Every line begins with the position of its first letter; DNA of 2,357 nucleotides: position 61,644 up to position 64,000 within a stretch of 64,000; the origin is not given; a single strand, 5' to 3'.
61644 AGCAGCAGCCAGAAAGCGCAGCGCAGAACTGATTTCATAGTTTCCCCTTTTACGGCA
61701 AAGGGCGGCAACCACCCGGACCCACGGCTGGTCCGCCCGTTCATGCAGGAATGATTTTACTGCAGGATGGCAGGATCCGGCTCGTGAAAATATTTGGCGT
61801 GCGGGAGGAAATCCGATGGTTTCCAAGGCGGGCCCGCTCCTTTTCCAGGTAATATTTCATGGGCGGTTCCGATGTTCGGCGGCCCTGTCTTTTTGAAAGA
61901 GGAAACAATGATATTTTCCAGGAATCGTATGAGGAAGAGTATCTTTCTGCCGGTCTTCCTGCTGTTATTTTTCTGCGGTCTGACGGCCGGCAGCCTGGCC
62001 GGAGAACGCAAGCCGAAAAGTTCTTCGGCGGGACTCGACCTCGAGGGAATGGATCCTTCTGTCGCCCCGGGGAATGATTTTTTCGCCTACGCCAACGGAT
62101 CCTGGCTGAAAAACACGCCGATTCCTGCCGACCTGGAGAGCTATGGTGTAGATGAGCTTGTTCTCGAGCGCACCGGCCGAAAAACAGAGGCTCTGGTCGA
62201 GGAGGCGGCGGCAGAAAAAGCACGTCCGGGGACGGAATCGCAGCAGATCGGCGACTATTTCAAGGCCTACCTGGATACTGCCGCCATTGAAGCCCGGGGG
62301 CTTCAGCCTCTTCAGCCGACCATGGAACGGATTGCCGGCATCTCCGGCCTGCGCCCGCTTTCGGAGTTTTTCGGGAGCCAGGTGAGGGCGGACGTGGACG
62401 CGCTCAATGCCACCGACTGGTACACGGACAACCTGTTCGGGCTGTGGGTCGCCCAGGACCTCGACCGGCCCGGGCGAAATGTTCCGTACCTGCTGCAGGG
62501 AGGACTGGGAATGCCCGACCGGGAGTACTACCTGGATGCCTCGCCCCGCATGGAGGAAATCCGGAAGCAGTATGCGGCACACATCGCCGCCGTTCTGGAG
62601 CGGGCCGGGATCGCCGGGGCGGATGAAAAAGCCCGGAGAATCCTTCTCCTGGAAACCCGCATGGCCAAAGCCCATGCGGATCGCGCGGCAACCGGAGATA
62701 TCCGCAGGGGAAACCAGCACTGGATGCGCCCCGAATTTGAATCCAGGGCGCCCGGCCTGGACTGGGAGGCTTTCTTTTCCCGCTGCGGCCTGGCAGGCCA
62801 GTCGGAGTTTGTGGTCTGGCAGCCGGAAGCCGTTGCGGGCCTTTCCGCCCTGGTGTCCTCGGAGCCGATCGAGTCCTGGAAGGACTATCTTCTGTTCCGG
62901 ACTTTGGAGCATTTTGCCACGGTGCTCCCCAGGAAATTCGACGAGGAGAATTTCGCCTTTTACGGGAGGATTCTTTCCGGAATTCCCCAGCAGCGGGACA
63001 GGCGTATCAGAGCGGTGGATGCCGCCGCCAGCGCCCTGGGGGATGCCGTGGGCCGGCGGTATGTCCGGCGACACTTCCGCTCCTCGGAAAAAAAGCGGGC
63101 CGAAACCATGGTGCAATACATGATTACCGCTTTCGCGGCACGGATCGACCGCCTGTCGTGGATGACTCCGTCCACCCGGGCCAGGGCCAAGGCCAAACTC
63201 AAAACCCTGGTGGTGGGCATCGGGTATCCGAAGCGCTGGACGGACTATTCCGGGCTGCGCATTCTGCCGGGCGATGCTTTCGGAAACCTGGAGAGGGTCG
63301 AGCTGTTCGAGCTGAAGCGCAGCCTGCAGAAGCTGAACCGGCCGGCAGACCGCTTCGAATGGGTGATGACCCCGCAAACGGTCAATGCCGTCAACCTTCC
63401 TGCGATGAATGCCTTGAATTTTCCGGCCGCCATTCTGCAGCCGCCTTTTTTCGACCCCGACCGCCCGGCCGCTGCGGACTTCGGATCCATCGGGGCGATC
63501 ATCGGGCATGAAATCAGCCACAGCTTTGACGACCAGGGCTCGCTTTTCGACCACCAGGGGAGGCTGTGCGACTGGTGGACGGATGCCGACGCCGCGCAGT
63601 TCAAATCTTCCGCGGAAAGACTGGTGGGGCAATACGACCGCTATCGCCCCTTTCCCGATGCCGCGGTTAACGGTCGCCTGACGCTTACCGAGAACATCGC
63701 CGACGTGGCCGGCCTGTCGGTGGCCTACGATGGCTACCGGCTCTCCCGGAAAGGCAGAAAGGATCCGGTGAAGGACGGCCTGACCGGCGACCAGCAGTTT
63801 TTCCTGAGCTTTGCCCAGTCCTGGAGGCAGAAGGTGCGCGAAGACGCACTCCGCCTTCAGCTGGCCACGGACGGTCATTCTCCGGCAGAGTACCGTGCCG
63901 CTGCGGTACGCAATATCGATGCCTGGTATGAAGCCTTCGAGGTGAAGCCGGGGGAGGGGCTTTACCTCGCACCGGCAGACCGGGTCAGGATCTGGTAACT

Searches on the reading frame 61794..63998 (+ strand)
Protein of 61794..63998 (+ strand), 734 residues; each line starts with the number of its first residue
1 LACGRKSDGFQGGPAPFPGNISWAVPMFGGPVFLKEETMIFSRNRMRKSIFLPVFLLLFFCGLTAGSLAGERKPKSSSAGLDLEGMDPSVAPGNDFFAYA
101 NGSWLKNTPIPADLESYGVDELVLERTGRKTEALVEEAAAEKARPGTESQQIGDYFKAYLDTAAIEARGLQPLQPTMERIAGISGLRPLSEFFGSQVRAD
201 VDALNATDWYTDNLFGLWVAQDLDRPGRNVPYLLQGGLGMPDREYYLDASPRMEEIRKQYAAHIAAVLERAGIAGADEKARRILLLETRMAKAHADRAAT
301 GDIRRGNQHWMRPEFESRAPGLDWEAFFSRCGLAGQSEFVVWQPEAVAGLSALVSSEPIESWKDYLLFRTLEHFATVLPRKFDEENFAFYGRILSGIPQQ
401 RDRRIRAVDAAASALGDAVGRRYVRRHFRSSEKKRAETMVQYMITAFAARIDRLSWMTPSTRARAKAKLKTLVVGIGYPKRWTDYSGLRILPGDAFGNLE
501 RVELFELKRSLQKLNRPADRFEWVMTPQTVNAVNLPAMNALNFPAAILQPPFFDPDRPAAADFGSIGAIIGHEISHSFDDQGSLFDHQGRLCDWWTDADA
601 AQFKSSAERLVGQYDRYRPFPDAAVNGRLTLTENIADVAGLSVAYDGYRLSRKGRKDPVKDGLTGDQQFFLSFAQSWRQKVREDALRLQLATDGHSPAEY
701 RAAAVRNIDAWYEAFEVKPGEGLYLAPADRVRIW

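Call 20: search_protein_families(library=pfam, proteins=[window:61794-63998:+], max_evalue=0.00001)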
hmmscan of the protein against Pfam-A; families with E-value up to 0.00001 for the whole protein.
window:61794-63998:+ (734 aa): 2 families
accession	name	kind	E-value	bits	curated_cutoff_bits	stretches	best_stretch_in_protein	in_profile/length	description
PF05649.18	Peptidase_M13_N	-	3e-100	336.8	32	1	92-479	1-381/381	Peptidase family M13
PF01431.27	Peptidase_M13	-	1.3e-57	195.2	24.5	1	531-731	1-205/205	Peptidase family M13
